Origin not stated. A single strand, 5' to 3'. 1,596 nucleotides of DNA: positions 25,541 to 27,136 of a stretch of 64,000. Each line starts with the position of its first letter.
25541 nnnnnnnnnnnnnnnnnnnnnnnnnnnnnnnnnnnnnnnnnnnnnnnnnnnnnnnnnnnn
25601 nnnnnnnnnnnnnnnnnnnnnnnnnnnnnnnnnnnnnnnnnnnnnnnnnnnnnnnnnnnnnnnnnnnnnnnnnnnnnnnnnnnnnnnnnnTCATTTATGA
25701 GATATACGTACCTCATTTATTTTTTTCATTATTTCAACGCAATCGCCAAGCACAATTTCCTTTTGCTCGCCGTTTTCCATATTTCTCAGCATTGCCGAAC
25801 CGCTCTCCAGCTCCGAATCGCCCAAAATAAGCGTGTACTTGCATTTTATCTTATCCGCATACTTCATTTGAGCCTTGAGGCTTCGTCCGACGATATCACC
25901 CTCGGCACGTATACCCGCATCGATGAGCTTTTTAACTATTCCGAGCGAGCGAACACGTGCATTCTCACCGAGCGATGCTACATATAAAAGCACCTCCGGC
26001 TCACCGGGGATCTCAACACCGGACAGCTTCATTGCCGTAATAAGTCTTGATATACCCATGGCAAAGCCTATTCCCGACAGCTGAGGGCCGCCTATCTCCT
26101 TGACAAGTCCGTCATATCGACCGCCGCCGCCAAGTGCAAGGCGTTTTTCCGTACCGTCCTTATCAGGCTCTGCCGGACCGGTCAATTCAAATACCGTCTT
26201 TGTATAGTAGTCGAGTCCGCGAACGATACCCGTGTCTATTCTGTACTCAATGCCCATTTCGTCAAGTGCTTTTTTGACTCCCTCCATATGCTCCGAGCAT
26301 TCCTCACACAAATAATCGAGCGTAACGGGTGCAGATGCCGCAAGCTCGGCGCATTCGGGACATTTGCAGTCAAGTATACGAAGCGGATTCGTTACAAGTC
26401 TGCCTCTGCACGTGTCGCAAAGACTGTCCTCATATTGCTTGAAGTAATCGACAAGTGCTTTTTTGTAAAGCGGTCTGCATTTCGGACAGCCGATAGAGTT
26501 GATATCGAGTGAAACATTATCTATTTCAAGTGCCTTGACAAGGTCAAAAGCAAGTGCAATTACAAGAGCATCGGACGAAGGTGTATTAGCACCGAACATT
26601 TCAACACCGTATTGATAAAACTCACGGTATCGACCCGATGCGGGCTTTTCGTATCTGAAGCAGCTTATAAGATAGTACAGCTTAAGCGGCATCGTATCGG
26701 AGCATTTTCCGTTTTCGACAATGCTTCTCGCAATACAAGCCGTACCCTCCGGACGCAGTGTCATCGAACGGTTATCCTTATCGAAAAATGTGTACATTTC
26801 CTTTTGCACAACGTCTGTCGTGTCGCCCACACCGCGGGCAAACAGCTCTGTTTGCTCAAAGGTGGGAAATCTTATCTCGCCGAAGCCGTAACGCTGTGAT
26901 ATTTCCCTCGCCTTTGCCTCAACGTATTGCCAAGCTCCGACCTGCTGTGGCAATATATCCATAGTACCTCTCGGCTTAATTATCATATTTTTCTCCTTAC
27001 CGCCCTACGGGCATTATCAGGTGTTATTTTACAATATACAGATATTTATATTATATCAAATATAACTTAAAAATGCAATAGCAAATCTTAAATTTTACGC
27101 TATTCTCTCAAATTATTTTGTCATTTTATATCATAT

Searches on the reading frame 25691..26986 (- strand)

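Call 56: search_protein_families(library=pfam, proteins=[window:25691-26986:-], max_evalue=0.00001)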
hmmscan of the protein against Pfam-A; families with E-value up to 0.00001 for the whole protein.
window:25691-26986:- (431 aa): 3 families
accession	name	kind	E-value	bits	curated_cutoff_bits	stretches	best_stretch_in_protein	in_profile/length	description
PF13393.11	tRNA-synt_His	-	1.9e-43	149.3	25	1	7-315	1-308/308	Histidyl-tRNA synthetase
PF03129.25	HGTP_anticodon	-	2.5e-15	56.9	21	1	335-422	3-93/94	Anticodon binding domain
PF00587.30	tRNA-synt_2b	-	1.4e-11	45.2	29.3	1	65-267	1-119/179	tRNA synthetase class II core domain (G, H, P, S and T)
